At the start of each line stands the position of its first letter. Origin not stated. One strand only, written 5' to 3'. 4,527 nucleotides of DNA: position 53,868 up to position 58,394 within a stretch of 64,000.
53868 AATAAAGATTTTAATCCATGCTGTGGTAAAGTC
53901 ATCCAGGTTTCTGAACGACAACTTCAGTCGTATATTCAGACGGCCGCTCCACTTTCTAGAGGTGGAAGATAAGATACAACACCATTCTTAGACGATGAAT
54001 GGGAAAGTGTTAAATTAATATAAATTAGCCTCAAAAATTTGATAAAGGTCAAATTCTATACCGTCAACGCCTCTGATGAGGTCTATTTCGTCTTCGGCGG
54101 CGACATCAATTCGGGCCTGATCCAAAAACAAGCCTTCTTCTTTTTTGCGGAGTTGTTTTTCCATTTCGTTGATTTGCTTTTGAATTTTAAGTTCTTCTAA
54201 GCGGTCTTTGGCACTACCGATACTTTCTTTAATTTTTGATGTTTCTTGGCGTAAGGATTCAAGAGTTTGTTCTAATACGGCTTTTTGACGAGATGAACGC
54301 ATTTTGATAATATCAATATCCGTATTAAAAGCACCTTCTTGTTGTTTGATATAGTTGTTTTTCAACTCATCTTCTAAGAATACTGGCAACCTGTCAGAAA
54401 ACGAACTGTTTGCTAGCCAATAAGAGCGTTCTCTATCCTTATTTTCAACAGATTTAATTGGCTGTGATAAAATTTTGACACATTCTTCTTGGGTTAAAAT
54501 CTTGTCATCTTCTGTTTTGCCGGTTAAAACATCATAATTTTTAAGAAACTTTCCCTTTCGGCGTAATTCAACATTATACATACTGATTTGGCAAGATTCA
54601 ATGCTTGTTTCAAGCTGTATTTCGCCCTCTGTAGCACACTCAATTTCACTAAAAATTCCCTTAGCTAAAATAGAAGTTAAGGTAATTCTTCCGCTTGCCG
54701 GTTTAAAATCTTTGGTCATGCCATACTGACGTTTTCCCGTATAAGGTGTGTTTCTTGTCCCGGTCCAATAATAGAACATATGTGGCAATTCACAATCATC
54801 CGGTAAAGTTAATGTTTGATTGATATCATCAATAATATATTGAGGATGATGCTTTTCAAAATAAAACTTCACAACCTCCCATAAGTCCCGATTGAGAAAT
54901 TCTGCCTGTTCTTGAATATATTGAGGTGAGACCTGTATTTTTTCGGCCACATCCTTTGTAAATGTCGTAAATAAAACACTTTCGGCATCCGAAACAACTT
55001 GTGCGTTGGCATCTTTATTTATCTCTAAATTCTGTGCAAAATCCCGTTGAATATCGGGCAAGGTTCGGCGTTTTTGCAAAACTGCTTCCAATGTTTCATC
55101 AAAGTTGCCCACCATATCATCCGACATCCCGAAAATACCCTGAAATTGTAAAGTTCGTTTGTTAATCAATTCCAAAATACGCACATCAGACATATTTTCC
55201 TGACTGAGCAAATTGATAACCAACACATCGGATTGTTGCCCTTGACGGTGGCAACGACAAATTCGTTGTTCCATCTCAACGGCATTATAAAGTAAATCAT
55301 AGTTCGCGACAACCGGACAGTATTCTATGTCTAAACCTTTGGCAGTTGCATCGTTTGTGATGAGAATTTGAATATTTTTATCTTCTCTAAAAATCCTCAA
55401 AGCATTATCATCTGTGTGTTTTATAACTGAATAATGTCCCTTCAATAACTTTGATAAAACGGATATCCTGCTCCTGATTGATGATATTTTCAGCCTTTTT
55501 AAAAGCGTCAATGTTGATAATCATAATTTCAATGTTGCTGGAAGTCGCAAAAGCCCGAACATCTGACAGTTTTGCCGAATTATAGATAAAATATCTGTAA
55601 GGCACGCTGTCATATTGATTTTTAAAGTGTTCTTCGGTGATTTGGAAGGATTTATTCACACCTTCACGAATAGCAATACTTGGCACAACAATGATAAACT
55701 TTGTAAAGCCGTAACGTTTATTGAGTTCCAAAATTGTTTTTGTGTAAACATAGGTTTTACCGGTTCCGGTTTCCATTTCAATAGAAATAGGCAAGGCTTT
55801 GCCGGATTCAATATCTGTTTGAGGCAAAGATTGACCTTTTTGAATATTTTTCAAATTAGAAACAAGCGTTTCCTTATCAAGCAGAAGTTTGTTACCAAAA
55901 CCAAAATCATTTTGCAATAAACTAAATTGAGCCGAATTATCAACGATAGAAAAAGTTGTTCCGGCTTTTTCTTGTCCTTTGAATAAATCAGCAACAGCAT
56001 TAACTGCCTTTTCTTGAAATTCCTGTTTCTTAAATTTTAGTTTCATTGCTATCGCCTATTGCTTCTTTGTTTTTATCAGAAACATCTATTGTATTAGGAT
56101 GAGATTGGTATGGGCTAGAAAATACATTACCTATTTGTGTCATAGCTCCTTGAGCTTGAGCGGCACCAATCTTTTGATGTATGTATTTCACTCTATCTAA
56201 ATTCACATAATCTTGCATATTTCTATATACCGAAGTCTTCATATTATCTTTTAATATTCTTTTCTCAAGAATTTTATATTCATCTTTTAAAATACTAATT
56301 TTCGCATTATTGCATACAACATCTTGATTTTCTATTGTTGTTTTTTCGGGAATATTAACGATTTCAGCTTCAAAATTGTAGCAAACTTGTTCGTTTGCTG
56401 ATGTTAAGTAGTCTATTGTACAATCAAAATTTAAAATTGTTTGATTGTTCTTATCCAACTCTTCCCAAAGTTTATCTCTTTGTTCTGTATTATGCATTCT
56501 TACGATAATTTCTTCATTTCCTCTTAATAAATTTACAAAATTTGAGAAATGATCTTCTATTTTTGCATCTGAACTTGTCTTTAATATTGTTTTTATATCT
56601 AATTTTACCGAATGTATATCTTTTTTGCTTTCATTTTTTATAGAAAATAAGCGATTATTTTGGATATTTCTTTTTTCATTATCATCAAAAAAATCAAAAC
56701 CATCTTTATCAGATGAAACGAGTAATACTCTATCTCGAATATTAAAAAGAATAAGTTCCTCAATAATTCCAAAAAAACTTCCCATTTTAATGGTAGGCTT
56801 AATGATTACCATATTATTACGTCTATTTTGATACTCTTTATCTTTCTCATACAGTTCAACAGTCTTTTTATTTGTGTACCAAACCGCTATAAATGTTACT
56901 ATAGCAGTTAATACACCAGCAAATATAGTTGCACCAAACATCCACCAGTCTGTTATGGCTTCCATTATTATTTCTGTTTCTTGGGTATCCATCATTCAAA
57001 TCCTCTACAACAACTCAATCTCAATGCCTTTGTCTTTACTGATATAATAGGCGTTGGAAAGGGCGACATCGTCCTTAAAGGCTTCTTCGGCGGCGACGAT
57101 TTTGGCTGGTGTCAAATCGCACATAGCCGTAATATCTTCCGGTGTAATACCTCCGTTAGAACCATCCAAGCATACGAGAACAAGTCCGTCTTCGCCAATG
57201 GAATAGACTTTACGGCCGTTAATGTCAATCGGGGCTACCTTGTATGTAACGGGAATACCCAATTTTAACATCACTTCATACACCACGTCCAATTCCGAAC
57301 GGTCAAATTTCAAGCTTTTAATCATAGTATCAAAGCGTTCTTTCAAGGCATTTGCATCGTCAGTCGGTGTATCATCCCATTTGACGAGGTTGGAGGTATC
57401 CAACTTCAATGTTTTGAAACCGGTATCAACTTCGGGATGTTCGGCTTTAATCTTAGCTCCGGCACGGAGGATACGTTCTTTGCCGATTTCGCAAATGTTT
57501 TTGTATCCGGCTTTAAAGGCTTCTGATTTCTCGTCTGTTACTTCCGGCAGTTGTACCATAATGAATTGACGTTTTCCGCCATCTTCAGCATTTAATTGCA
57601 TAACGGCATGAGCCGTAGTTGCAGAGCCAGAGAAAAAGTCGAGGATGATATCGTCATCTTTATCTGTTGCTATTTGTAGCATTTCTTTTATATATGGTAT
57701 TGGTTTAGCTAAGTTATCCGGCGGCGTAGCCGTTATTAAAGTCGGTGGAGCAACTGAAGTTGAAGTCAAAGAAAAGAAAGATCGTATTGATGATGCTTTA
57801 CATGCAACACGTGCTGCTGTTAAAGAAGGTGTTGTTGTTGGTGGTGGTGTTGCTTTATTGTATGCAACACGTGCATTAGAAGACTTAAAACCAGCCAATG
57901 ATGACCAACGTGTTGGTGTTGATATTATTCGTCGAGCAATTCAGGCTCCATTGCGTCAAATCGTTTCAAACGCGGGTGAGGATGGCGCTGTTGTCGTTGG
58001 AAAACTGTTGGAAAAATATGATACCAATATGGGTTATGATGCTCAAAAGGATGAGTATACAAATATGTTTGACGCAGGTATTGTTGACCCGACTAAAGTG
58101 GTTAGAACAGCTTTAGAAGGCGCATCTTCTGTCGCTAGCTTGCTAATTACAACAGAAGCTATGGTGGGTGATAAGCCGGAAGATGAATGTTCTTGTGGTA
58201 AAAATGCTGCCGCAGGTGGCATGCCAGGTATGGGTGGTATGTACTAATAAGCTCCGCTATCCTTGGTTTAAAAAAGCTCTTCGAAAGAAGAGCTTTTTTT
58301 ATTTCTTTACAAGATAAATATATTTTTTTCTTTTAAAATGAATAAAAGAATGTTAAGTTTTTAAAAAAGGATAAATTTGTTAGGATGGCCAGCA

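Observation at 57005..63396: Type III mod gene cleanly split by a 4.6-kb cargo insertion flanked by a TTTAG target-site duplication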

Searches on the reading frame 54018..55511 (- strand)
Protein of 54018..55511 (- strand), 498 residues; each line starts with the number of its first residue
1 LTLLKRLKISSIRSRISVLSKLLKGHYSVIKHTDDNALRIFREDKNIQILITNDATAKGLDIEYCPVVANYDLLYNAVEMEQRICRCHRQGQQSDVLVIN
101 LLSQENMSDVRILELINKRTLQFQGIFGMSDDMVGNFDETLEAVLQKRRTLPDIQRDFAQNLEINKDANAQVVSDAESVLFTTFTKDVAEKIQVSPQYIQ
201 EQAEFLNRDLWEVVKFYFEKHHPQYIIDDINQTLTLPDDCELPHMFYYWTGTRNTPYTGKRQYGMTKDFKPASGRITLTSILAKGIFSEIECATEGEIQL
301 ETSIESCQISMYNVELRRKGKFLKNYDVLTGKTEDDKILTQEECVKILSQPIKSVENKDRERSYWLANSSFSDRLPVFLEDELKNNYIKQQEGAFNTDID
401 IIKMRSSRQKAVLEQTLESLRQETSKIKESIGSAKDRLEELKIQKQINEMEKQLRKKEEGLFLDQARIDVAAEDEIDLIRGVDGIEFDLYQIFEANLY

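Call 6: search_protein_families(library=pfam, proteins=[window:54018-55511:-], max_evalue=0.01)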
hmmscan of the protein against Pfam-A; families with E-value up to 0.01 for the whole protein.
window:54018-55511:- (498 aa): 1 family
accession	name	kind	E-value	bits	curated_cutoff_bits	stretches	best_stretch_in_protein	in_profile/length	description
PF00271.37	Helicase_C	-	2.1e-09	38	23.5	1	31-91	51-110/110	Helicase conserved C-terminal domain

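Call 62: search_protein_families(library=ncbifam, proteins=[window:54018-55511:-], max_evalue=0.001)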
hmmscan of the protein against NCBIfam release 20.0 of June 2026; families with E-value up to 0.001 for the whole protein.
window:54018-55511:- (498 aa): 16 families
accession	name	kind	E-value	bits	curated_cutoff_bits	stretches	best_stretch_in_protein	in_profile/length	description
NF038318.1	DISARM_DrmD_b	equivalog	1.9e-27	95.8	950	1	40-233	482-677/868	DISARM system SNF2-like helicase DrmD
NF038317.1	DISARM_DrmD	equivalog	1.4e-14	53.5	610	1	40-228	554-736/1021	DISARM system SNF2-like helicase DrmD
NF042964.1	phospholipD_antiphage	equivalog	2.3e-11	42.8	1100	1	33-154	732-851/895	phospholipase D-like domain-containing anti-phage protein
NF053631.1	RNA_helic_CshA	equivalog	8.2e-10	38.1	646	1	33-175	275-414/434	degradosome RNA helicase CshA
NF053711.1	RNA_heli_RhlE1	exception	2.4e-09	36.4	750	1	33-124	282-370/434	RNA helicase RhlE1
NF008744.0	PRK11776.1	equivalog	9.6e-08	31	524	1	35-124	282-368/460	ATP-dependent RNA helicase DbpA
NF053636.1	DDHlcsCsdAPsy1082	equivalog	1.5e-07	30.3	890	1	42-130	287-375/512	DEAD/DEAH box helicase CsdA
NF041062.1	DpdE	equivalog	4.4e-06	24.9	500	1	26-105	568-657/1048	protein DpdE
NF007882.0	PRK10590.1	equivalog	1e-05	24.7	743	1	37-129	287-376/456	ATP-dependent RNA helicase RhlE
NF053710.1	RNA_heli_RhlE2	exception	1.5e-05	23.6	925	1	37-135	291-386/635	RNA helicase RhlE2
NF008394.0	PRK11192.1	equivalog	1.6e-05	23.9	507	1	33-96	285-347/441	ATP-dependent RNA helicase SrmB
NF008642.0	PRK11634.1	equivalog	2.6e-05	22.8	989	1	44-98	293-347/628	DEAD/DEAH family ATP-dependent RNA helicase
NF003390.0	PRK04537.1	equivalog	3.7e-05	23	732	1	45-97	306-358/572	ATP-dependent RNA helicase RhlB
NF003426.0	PRK04914.1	equivalog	0.0003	19.1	576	1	24-171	526-671/959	RNA polymerase-associated protein RapA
NF003419.0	PRK04837.1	equivalog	0.00039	19.3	588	1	44-95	304-355/424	ATP-dependent RNA helicase RhlB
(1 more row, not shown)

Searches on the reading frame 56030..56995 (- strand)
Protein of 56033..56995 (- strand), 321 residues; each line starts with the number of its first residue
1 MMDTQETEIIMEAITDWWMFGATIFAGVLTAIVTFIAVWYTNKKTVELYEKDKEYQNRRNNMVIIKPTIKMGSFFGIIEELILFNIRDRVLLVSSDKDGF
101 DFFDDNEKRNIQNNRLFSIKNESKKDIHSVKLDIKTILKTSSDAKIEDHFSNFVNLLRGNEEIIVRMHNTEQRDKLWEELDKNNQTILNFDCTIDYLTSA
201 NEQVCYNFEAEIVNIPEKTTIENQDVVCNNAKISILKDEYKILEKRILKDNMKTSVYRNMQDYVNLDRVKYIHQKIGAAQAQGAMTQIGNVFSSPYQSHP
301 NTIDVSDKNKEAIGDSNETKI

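Call 6: search_protein_families(library=pfam, proteins=[window:56033-56995:-], max_evalue=0.01)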
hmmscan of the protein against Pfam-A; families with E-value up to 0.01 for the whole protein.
window:56033-56995:- (321 aa): 0 families

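Call 62: search_protein_families(library=ncbifam, proteins=[window:56033-56995:-, L009:3869-6307:+], max_evalue=0.001)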
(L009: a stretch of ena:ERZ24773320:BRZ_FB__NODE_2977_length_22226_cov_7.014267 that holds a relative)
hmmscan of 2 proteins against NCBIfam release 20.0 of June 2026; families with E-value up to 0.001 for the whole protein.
window:56033-56995:- (321 aa): 0 families

L009:3869-6307:+ (813 aa): 2 families
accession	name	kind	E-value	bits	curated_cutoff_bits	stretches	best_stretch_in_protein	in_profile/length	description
NF012027.0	PRK15483.1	equivalog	8.3e-106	355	564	2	1-652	1-653/986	type III restriction-modification system endonuclease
NF046055.1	restr_BPTD_3080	equivalog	5.4e-12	44.5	800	2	443-538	525-616/970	BPTD_3080 family restriction endonuclease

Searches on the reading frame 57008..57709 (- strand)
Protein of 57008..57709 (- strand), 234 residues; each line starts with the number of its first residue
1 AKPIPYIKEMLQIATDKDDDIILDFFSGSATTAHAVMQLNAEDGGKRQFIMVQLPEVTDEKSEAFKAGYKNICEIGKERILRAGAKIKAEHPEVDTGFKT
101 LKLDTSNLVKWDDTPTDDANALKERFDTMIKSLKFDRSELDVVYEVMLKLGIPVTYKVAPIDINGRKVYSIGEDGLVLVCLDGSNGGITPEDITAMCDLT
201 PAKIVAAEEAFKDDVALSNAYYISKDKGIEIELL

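Call 6: search_protein_families(library=pfam, proteins=[window:57008-57709:-], max_evalue=0.01)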
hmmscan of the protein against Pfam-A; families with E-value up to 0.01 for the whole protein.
window:57008-57709:- (234 aa): 1 family
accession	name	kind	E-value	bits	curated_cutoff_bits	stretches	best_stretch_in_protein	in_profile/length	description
PF01555.25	N6_N4_Mtase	-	2.1e-07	31.6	26.7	1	2-49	166-206/221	DNA methylase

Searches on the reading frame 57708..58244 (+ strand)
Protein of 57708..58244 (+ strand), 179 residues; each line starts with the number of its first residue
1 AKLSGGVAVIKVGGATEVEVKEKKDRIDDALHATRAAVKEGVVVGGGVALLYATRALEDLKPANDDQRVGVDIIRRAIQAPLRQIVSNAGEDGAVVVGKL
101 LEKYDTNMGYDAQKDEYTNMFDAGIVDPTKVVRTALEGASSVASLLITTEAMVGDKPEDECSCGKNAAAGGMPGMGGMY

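Call 6: search_protein_families(library=pfam, proteins=[window:57708-58244:+], max_evalue=0.01)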
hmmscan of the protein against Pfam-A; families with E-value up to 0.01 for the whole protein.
window:57708-58244:+ (179 aa): 1 family
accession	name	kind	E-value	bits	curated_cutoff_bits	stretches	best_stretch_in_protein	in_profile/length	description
PF00118.29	Cpn60_TCP1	-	5.8e-32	111.5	34.3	1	4-156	332-489/490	TCP-1/cpn60 chaperonin family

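Call 8: find_homologous_proteins(query=window:57708-58244:+, max_evalue=1e-20)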
Query window:57708-58244:+ (179 aa): 7898 proteins with E <= 1e-20 among 8000 candidates; the best 120 are listed.
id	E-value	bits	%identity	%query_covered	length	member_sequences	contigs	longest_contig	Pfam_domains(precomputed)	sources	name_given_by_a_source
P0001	1.6e-107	375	100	100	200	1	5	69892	PF00118.30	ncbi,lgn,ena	-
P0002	1.5e-94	332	60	90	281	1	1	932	PF00118.30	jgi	jgi:chaperonin GroEL (HSP60 family)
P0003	4.3e-90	318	88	91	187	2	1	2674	PF00118.30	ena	-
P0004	1.8e-87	309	88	91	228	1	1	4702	PF00118.30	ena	-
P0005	3.2e-84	299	86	87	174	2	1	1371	PF00118.30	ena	-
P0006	4.9e-82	292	78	92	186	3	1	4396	PF00118.30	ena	-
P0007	4.9e-81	289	83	89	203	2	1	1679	PF00118.30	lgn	-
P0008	7.3e-81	288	-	-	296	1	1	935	PF00118.30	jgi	jgi:chaperonin GroEL (HSP60 family)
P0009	3.7e-80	286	76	97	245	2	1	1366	PF00118.30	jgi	jgi:chaperonin GroEL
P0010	5.6e-80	285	60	89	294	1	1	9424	PF00118.30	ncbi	ncbi:MAG: TCP-1/cpn60 chaperonin family protein [Microvirga sp.]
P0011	9.7e-80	284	78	88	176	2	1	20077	PF00118.30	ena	-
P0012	3.1e-79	283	79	91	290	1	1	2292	PF00118.30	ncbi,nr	ncbi:MAG: chaperonin GroEL, partial [Alphaproteobacteria bacterium]|nr:chaperonin GroEL [Alphaproteo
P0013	4.1e-79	282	79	87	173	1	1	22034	PF00118.30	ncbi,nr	ncbi:MAG: chaperonin GroEL, partial [Alphaproteobacteria bacterium]|nr:chaperonin GroEL [Alphaproteo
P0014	4.5e-79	282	79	91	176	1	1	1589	PF00118.30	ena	-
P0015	9.1e-78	278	81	87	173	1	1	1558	PF00118.30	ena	-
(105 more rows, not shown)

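Call 9: find_encoding_contigs(protein=P0004, flank=10000, max_places=4)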
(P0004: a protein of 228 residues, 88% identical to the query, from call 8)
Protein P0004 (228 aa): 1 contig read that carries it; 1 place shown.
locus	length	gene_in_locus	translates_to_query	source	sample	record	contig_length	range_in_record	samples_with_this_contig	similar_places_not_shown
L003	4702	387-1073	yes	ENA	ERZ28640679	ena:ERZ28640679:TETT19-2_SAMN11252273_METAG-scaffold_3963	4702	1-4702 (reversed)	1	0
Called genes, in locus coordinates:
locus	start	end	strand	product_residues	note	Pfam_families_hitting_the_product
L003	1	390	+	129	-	?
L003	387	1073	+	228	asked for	PF00118:Cpn60_TCP1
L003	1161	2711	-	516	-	PF07690:MFS_1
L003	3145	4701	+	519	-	?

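Call 10: find_encoding_contigs(protein=P0011, flank=10000, max_places=4)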
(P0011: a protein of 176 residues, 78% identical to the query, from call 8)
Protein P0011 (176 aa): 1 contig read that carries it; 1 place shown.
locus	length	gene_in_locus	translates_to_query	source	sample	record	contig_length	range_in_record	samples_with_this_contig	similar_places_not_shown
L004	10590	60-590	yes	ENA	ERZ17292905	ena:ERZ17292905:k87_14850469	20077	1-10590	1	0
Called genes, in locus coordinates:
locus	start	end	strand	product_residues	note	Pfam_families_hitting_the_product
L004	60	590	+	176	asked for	PF00118:Cpn60_TCP1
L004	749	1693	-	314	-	PF00535:Glycos_transf_2, PF10111:Glyco_tranf_2_2, PF13641:Glyco_tranf_2_3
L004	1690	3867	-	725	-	PF00575:S1 (faint), PF17876:CSD2 (faint), PF00773:RNB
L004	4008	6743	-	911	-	PF00171:Aldedh, PF00465:Fe-ADH, PF13685:Fe-ADH_2, PF25137:ADH_Fe_C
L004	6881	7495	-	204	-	PF01025:GrpE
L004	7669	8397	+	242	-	PF01138:RNase_PH, PF03725:RNase_PH_C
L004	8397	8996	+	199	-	PF01725:Ham1p_like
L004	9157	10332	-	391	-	PF11741:AMIN, PF01520:Amidase_3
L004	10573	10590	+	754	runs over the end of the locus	PF10150:RNase_E_G, PF20833:RNase_E_G_Thio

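Call 11: find_encoding_contigs(protein=P0001, flank=10000, max_places=10)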
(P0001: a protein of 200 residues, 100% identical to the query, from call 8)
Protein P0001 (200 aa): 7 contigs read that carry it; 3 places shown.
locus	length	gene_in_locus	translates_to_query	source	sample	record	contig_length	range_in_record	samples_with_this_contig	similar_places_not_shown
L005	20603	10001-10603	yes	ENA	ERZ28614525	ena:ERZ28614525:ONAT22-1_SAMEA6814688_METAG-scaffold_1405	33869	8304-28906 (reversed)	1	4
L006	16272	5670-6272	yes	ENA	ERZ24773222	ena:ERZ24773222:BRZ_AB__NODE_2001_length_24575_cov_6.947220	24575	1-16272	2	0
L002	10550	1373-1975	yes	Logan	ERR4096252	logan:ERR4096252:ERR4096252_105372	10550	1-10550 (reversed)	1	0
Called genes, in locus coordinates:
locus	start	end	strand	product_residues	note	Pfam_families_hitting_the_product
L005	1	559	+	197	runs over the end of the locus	-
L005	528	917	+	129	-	-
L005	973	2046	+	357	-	PF00078:RVT_1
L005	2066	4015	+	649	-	-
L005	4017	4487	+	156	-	-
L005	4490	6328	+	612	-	PF13203:DUF2201_N, PF09967:DUF2201 (weak)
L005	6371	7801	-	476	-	PF00271:Helicase_C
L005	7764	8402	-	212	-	PF04851:ResIII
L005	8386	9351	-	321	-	-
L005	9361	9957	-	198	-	-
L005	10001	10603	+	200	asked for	PF00118:Cpn60_TCP1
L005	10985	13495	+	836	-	-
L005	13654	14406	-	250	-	PF12796:Ank_2, PF13857:Ank_5 (faint), PF23745:ANK_LRRK2 (faint), PF00023:Ank (faint), PF13606:Ank_3 (faint), PF13637:Ank_4 (weak), PF12796:Ank_2 (weak)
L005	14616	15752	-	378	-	PF01555:N6_N4_Mtase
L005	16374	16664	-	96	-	PF01527:HTH_Tnp_1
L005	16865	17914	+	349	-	PF12740:PETase, PF02129:Peptidase_S15, PF01738:DLH, PF12146:Hydrolase_4 (weak)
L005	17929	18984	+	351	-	PF12697:Abhydrolase_6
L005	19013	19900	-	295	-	PF06719:AraC_N, PF00165:HTH_AraC (faint), PF12833:HTH_18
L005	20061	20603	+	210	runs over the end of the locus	PF03358:FMN_red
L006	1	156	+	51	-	?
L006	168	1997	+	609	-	PF13203:DUF2201_N, PF09967:DUF2201 (weak)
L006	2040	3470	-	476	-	PF00271:Helicase_C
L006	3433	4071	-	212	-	PF04851:ResIII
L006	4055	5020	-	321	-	-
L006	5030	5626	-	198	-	-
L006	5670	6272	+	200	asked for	PF00118:Cpn60_TCP1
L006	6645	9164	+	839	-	-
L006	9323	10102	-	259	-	PF12796:Ank_2, PF13857:Ank_5 (faint), PF23745:ANK_LRRK2 (faint), PF00023:Ank (faint), PF13606:Ank_3 (faint), PF12796:Ank_2 (weak), PF13637:Ank_4 (weak)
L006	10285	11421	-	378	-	PF01555:N6_N4_Mtase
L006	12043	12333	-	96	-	PF01527:HTH_Tnp_1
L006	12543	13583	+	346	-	PF12740:PETase, PF02129:Peptidase_S15, PF01738:DLH, PF12146:Hydrolase_4 (weak)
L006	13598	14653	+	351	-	PF12697:Abhydrolase_6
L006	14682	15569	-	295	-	PF06719:AraC_N, PF00165:HTH_AraC (faint), PF12833:HTH_18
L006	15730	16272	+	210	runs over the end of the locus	PF03358:FMN_red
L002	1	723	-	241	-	?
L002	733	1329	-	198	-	-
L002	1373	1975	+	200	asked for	PF00118:Cpn60_TCP1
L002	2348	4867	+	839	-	-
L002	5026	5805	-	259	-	PF12796:Ank_2, PF13857:Ank_5 (faint), PF23745:ANK_LRRK2 (faint), PF00023:Ank (faint), PF13606:Ank_3 (faint), PF12796:Ank_2 (weak), PF13637:Ank_4 (weak)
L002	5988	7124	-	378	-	PF01555:N6_N4_Mtase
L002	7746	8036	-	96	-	PF01527:HTH_Tnp_1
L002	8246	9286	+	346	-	PF12740:PETase, PF02129:Peptidase_S15, PF01738:DLH, PF12146:Hydrolase_4 (weak)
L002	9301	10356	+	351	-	PF12697:Abhydrolase_6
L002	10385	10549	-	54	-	?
